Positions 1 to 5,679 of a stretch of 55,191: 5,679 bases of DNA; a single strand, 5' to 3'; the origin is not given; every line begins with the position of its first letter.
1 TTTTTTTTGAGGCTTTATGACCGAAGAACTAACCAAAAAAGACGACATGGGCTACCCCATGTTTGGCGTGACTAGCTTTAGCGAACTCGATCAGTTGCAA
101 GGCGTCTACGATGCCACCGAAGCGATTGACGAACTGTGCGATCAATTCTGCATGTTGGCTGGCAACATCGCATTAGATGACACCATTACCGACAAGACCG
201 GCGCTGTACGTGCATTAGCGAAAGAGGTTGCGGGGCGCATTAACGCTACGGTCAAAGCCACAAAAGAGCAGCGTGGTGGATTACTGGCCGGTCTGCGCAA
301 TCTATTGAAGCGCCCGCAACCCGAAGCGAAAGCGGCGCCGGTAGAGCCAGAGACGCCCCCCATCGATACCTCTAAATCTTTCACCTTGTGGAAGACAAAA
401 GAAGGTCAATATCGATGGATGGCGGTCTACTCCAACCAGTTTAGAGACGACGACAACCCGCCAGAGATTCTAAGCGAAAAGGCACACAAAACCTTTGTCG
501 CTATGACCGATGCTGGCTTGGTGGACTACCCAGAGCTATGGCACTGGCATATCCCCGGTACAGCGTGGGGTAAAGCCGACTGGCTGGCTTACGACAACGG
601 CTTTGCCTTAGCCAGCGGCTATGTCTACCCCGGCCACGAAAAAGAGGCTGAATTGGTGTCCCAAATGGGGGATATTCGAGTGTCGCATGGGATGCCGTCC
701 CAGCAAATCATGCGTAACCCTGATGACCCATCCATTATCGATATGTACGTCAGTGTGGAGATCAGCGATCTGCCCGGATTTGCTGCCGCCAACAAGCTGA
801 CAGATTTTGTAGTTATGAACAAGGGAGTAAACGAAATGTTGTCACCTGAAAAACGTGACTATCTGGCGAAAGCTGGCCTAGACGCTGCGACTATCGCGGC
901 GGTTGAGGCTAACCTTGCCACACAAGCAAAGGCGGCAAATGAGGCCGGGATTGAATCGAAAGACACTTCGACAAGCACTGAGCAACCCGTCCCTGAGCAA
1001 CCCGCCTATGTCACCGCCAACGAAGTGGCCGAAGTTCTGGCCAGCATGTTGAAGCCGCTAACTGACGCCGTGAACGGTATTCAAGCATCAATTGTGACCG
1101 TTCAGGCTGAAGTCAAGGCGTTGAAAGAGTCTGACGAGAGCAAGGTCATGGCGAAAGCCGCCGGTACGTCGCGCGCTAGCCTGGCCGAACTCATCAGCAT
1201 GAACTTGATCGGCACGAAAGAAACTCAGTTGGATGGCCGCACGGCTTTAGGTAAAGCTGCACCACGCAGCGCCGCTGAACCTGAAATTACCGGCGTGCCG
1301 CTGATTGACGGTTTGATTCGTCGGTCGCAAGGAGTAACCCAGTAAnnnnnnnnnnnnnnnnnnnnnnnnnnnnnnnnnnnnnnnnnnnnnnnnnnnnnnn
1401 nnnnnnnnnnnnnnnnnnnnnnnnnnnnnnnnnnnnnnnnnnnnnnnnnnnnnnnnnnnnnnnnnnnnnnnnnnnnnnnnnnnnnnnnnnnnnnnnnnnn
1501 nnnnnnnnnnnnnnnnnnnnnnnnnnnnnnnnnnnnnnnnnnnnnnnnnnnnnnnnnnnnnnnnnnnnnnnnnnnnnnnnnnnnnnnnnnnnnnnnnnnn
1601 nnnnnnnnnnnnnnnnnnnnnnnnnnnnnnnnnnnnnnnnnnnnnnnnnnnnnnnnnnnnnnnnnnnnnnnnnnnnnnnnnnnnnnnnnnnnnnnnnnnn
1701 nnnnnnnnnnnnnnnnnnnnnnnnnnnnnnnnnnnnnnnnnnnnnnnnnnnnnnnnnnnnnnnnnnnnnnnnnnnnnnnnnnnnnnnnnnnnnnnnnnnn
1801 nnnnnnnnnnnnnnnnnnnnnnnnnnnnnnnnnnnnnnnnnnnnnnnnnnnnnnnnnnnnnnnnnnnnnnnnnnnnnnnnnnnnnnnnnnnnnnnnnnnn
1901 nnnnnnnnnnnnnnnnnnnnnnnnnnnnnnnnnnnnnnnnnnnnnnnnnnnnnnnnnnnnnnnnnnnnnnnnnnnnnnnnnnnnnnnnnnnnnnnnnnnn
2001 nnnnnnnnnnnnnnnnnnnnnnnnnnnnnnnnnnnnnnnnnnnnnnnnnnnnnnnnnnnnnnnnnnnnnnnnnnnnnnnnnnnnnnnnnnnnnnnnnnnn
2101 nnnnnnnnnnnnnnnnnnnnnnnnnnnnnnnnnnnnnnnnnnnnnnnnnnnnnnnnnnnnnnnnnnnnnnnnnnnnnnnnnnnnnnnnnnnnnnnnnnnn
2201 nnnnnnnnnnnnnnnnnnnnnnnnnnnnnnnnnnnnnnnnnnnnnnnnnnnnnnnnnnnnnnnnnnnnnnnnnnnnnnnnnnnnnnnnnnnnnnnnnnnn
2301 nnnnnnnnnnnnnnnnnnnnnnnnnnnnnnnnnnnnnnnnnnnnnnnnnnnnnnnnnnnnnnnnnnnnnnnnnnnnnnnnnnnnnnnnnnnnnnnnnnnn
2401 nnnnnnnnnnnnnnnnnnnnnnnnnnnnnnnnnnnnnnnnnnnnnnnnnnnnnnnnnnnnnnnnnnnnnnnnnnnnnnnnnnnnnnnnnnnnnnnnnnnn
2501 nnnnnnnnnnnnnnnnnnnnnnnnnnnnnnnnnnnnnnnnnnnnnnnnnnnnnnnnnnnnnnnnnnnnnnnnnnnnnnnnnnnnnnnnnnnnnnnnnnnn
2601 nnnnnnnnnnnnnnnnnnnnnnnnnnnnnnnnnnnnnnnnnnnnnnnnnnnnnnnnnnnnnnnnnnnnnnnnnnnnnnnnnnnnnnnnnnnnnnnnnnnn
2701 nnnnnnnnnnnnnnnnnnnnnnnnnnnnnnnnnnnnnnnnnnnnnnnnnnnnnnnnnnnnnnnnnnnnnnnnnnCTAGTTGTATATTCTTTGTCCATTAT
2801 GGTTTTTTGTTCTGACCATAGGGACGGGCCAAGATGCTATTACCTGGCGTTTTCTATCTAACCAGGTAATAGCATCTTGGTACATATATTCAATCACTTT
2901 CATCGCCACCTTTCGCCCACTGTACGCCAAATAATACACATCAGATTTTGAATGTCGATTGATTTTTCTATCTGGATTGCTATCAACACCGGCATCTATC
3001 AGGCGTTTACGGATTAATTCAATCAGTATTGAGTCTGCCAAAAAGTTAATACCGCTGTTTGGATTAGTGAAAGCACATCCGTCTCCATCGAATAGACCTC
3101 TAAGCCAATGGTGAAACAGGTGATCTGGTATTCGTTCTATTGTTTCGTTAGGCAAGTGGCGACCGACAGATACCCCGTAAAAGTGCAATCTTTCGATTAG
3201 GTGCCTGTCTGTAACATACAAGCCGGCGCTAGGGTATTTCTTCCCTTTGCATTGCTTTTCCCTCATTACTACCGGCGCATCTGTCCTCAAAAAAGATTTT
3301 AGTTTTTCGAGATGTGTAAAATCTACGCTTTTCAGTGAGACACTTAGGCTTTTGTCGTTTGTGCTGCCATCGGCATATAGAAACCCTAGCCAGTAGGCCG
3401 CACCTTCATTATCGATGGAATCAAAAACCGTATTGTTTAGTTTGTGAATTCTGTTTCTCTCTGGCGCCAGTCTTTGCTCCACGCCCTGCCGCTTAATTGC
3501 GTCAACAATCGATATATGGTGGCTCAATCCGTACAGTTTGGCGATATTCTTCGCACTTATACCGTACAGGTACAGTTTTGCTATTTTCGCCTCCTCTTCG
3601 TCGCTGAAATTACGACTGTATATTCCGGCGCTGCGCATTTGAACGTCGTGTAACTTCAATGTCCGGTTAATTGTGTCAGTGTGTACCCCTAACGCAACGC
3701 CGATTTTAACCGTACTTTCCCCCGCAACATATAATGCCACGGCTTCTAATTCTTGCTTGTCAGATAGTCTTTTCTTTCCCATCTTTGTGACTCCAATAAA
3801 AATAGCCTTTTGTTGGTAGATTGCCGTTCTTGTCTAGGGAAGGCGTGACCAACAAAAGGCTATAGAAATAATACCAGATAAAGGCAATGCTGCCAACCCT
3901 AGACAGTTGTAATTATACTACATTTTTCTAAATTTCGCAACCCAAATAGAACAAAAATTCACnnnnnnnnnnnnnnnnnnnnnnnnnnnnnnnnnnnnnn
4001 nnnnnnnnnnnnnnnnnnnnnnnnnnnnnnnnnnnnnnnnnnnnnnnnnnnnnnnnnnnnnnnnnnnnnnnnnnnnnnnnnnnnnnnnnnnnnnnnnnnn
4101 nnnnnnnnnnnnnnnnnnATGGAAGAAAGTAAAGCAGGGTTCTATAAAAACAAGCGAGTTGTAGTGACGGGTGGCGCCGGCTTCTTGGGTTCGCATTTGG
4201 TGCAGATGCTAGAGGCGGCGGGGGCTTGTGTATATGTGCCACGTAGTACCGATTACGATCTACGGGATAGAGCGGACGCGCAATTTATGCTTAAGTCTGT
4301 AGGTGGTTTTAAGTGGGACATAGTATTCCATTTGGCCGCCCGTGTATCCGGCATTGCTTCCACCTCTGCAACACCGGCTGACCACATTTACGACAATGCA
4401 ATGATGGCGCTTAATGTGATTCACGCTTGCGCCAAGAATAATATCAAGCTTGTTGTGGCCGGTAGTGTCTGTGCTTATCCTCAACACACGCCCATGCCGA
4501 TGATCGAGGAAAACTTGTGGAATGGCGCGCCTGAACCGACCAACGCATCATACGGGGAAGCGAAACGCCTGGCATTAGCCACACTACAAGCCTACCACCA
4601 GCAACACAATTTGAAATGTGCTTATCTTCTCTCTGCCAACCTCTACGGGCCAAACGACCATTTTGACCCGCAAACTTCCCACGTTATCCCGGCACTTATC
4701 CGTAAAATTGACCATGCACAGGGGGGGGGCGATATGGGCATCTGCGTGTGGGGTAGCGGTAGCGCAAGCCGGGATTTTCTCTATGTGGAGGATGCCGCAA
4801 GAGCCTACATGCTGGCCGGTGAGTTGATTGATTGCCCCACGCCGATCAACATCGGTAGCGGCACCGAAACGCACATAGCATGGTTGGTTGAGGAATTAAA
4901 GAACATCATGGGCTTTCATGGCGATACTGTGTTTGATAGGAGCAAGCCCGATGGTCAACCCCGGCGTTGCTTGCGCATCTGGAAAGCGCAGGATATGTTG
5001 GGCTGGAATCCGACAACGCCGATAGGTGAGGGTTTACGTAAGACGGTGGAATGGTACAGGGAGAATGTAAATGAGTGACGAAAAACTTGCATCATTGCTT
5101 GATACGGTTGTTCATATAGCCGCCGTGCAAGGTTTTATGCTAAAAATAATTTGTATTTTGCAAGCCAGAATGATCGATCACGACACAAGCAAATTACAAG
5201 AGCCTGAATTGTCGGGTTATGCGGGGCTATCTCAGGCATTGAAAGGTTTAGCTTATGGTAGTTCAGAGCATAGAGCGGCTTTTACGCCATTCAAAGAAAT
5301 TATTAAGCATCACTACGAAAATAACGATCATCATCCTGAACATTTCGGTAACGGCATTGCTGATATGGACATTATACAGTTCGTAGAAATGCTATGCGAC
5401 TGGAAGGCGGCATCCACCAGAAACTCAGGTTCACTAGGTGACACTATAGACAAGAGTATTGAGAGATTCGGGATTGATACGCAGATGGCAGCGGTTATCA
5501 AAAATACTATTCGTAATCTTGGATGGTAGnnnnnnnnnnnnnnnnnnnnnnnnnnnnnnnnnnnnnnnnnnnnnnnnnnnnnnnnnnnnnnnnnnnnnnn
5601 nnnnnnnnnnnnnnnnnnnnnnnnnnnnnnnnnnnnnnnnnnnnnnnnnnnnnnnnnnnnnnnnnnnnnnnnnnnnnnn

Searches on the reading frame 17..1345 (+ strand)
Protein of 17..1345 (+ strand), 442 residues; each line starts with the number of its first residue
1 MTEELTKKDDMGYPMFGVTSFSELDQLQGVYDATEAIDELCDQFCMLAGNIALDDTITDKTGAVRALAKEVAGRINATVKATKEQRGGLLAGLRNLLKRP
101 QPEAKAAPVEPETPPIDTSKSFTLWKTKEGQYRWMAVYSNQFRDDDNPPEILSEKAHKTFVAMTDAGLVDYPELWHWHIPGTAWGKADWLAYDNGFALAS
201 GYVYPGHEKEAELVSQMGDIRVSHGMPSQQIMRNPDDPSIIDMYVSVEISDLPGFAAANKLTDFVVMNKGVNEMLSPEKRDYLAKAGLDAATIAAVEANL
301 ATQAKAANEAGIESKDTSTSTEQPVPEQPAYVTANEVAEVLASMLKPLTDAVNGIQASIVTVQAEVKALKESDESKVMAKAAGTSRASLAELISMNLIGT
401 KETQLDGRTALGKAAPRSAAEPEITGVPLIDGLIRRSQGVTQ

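Call 7: search_protein_families(library=pfam, proteins=[window:17-1345:+], max_evalue=0.01)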
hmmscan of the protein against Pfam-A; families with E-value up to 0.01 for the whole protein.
window:17-1345:+ (442 aa): 0 families

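Call 18: search_protein_families(library=phrogs, proteins=[window:17-1345:+], max_evalue=0.01)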
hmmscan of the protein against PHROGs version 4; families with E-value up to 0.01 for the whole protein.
window:17-1345:+ (442 aa): 0 families

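Call 50: search_dna_similar(query=window:17-1342:+, collection=phages, mode=protein, max_rows=10, max_evalue=0.01)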
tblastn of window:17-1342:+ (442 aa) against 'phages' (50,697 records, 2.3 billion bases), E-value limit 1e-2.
No match.

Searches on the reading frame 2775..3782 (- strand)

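Call 7: search_protein_families(library=pfam, proteins=[window:2775-3782:-], max_evalue=0.01)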
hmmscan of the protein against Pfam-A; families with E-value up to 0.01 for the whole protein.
window:2775-3782:- (335 aa): 5 families
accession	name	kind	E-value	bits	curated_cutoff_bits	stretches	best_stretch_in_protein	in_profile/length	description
PF14528.11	LAGLIDADG_3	-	3.2e-07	30.9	22.5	1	226-295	6-76/82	LAGLIDADG-like domain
PF13936.12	HTH_38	-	2.6e-06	27.5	27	0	4-43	3-42/44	Helix-turn-helix domain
PF13384.12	HTH_23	-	2.7e-06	27.5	24.6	1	7-44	3-40/50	Homeodomain-like domain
PF13551.12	HTH_29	-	0.00069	20.1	28.1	0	13-44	3-35/64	Winged helix-turn helix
PF02796.21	HTH_7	-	0.0071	16.9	23.8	0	63-87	10-34/45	Helix-turn-helix domain of resolvase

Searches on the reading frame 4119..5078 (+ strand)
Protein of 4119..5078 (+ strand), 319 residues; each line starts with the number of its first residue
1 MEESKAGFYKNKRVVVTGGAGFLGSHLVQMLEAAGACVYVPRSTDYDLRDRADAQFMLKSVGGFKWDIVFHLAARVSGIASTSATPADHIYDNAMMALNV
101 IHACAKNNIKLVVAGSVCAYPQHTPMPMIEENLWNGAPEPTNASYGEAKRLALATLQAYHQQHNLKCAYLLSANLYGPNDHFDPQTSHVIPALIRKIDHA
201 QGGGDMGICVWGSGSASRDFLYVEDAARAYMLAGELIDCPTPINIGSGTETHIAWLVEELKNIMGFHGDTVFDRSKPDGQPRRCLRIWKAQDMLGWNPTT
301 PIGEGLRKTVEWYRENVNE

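Call 7: search_protein_families(library=pfam, proteins=[window:4119-5078:+], max_evalue=0.01)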
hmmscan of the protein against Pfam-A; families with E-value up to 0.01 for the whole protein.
window:4119-5078:+ (319 aa): 6 families
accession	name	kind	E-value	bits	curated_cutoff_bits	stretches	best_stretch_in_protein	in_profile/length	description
PF01370.27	Epimerase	-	2.3e-52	178.2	20.9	1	14-246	1-240/240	NAD dependent epimerase/dehydratase family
PF16363.11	GDP_Man_Dehyd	-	4.9e-22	79.3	27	1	50-309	60-332/332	GDP-mannose 4,6 dehydratase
PF01073.25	3Beta_HSD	-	2.2e-08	33.9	22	1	53-240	56-235/280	3-beta hydroxysteroid dehydrogenase/isomerase family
PF04321.23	RmlD_sub_bind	-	1.5e-07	31.2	27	1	13-164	2-144/287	RmlD substrate binding domain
PF02719.21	Polysacc_synt_2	-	6.3e-05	22.7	20.2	1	52-114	64-125/293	Polysaccharide biosynthesis protein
PF07993.18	NAD_binding_4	-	0.00041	20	20.1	0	16-31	1-16/258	Male sterility protein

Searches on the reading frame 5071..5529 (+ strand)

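Call 7: search_protein_families(library=pfam, proteins=[window:5071-5529:+], max_evalue=0.01)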
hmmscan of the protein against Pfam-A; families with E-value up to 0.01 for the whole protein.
window:5071-5529:+ (152 aa): 1 family
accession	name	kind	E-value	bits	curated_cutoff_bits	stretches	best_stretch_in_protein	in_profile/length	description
PF18907.5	DUF5662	-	2.1e-30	105.8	27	1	9-148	6-155/156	Family of unknown function (DUF5662)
